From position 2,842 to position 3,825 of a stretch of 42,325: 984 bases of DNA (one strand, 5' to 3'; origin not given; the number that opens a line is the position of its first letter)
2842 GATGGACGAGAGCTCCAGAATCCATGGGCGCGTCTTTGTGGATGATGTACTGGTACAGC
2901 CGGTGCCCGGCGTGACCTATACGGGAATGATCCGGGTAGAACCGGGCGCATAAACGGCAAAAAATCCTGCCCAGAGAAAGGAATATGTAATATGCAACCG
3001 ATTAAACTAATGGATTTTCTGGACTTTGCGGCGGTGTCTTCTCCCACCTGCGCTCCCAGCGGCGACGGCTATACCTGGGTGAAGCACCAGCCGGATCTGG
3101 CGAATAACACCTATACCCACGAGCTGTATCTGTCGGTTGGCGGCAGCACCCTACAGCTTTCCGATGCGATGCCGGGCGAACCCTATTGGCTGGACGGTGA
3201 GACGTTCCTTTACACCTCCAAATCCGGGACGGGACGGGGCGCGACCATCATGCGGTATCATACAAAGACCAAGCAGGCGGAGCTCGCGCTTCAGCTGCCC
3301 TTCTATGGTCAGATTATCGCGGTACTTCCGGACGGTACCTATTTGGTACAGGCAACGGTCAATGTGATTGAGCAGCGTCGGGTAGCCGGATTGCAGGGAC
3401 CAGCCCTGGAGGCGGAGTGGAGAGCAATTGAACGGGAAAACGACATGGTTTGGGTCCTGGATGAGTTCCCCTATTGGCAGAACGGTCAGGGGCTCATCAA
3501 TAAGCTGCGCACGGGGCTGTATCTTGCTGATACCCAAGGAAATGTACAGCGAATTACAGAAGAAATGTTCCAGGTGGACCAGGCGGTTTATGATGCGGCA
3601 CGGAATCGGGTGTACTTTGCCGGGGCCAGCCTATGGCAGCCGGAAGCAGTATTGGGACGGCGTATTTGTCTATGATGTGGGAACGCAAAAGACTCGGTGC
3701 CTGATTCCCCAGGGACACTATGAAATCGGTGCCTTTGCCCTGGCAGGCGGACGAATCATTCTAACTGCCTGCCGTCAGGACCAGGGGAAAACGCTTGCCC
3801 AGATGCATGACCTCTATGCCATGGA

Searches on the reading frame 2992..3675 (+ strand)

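Call 10: search_protein_families(library=pfam, proteins=[window:2992-3675:+], max_evalue=0.0001)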
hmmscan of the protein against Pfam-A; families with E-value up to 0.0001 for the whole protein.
window:2992-3675:+ (227 aa): 0 families

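Call 62: search_protein_families(library=pfam, proteins=[window:2992-3675:+], max_evalue=0.5)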
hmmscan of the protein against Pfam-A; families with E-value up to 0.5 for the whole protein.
window:2992-3675:+ (227 aa): 1 family
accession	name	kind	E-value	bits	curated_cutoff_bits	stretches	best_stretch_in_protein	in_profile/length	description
PF04351.19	PilP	-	0.017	15.5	25.6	1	164-203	95-134/146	Pilus assembly protein, PilP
